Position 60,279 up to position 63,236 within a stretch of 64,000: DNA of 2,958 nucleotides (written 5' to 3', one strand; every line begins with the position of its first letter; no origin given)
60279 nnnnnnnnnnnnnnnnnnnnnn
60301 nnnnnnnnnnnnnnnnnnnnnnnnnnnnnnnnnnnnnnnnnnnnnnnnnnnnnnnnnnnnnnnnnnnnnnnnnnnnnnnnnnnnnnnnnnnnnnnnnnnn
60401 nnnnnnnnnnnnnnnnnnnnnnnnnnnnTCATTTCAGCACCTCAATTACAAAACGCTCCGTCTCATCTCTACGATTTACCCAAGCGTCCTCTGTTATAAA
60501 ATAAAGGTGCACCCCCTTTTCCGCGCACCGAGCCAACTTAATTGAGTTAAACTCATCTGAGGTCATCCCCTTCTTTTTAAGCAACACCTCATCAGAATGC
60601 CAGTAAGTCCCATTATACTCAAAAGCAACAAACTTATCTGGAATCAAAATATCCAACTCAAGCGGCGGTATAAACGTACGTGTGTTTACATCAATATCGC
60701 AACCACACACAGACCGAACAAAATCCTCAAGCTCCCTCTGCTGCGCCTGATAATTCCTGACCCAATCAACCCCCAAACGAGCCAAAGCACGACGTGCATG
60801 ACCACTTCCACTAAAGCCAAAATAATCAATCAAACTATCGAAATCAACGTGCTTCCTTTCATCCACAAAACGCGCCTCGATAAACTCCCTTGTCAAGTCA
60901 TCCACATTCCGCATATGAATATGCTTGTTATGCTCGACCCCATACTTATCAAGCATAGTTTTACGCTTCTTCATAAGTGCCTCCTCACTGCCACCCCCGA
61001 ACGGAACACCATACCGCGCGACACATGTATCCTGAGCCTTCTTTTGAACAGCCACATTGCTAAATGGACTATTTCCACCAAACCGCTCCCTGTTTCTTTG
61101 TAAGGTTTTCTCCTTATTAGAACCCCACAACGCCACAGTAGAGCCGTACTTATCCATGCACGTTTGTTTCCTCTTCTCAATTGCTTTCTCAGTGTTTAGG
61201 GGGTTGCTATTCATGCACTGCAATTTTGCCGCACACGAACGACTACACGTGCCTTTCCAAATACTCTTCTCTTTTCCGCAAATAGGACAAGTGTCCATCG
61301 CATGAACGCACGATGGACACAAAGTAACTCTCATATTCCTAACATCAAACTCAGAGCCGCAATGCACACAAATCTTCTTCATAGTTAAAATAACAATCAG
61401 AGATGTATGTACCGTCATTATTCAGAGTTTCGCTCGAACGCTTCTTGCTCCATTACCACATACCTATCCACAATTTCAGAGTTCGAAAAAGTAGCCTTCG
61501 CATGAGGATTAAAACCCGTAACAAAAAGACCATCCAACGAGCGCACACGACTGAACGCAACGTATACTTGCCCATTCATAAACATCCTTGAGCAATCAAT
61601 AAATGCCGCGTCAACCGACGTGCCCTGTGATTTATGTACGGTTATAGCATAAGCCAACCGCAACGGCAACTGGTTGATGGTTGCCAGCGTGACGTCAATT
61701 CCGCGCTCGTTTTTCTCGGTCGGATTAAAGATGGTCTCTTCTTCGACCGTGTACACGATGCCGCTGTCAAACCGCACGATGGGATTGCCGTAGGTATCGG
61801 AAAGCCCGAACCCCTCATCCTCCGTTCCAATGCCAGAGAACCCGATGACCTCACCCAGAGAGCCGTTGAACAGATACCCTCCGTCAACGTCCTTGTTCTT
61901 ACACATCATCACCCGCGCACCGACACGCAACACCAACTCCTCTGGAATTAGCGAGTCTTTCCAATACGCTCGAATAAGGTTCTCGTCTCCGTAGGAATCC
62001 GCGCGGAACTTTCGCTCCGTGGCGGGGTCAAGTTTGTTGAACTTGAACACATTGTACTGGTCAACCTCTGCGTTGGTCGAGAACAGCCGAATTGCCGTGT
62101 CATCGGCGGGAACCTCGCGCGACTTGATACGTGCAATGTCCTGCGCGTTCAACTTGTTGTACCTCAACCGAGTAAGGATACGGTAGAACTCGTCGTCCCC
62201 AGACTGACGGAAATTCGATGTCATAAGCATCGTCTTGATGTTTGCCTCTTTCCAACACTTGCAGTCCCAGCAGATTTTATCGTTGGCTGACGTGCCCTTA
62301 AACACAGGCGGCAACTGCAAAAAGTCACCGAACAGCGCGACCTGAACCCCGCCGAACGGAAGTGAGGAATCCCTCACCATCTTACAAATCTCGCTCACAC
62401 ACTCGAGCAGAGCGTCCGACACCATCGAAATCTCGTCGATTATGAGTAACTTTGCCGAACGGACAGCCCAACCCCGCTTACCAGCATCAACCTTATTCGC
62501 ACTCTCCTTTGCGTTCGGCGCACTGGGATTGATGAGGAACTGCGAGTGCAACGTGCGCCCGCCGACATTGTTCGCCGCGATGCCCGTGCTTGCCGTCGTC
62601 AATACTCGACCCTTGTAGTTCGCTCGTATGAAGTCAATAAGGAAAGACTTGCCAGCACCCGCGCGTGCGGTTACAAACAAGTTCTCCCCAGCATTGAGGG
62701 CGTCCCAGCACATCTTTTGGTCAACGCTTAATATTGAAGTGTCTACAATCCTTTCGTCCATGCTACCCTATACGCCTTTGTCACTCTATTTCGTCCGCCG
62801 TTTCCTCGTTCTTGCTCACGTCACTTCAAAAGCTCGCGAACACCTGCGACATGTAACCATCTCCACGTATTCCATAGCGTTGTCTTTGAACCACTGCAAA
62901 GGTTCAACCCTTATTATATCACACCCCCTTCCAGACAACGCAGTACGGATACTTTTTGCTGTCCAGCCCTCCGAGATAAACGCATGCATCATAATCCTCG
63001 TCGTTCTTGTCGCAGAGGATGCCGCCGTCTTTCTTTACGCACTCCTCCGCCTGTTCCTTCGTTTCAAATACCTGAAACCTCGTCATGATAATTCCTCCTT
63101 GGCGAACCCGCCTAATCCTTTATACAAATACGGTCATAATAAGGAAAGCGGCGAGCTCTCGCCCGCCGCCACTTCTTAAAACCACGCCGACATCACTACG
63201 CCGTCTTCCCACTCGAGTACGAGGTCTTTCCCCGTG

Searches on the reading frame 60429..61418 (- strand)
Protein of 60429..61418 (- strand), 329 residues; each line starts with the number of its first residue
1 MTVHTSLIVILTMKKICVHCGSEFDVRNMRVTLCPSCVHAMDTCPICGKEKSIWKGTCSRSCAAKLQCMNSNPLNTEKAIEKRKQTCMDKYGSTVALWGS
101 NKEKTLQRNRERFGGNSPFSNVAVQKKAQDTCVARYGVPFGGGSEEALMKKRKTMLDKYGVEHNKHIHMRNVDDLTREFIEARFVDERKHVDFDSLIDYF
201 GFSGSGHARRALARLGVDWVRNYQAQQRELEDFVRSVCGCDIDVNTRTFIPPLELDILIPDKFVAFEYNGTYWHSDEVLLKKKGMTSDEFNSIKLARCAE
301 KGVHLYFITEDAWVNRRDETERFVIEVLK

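Call 83: search_protein_families(library=pfam, proteins=[window:60429-61418:-], max_evalue=0.01)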
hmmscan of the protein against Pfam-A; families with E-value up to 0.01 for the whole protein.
window:60429-61418:- (329 aa): 1 family
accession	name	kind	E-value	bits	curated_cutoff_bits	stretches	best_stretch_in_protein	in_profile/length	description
PF24308.1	DUF7487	-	3.2e-13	50.6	27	1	73-166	16-110/220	Family of unknown function (DUF7487)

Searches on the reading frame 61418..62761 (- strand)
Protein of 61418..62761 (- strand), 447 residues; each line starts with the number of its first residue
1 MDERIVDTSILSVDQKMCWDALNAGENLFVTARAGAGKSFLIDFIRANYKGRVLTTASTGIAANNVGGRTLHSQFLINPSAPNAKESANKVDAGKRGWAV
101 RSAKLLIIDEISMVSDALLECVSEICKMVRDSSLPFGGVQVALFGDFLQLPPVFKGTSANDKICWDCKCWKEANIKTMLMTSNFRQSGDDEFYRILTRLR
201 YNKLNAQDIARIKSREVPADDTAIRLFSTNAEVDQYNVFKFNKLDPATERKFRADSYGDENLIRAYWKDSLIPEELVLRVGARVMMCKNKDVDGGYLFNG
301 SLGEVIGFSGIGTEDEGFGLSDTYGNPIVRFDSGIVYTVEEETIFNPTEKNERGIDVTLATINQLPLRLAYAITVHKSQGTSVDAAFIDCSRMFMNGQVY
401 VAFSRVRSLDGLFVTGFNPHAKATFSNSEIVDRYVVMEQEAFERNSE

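Call 83: search_protein_families(library=pfam, proteins=[window:61418-62761:-], max_evalue=0.01)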
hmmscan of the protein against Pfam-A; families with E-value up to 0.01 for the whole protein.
window:61418-62761:- (447 aa): 8 families
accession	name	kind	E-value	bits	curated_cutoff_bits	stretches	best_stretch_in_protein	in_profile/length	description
PF05970.20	PIF1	-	1.1e-32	113.9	25.9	1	11-189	2-192/223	PIF1-like helicase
PF13604.12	AAA_30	-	8.1e-11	42.4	27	1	12-161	3-139/191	AAA domain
PF02689.20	Herpes_Helicase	-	6.9e-08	31.4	27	1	328-435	690-795/808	Helicase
PF13245.12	AAA_19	-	1.7e-07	31.9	25.1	1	25-155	11-134/134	AAA domain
PF21530.3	Pif1_2B_dom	-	4.6e-06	26.7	23.9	1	272-308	12-47/47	DNA helicase Pif1, 2B domain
PF13538.12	UvrD_C_2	-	0.00014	22.1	27.4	1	369-405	1-44/52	UvrD-like helicase C-terminal domain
PF13401.12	AAA_22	-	0.00026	21.7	27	1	27-145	7-122/130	AAA domain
PF00270.35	DEAD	-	0.0028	17.8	26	0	14-41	3-30/167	DEAD/DEAH box helicase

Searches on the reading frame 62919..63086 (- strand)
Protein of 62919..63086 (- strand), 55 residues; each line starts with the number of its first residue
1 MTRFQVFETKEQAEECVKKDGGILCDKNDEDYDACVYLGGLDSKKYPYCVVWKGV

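Call 3: search_protein_families(library=pfam, proteins=[window:62919-63086:-], max_evalue=0.1)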
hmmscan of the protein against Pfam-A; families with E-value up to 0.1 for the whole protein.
window:62919-63086:- (55 aa): 0 families

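Call 4: search_protein_families(library=phrogs, proteins=[window:62919-63086:-], max_evalue=0.01)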
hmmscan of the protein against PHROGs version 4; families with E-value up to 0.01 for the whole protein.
window:62919-63086:- (55 aa): 0 families

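Call 15: search_protein_families(library=pfam, proteins=[window:62922-63086:-], max_evalue=10)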
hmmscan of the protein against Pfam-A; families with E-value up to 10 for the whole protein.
seq(55 aa): 1 family
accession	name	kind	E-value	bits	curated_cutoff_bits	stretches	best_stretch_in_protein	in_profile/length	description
PF24024.1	DUF7336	-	0.11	12.8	25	1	6-37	20-45/60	Domain of unknown function (DUF7336)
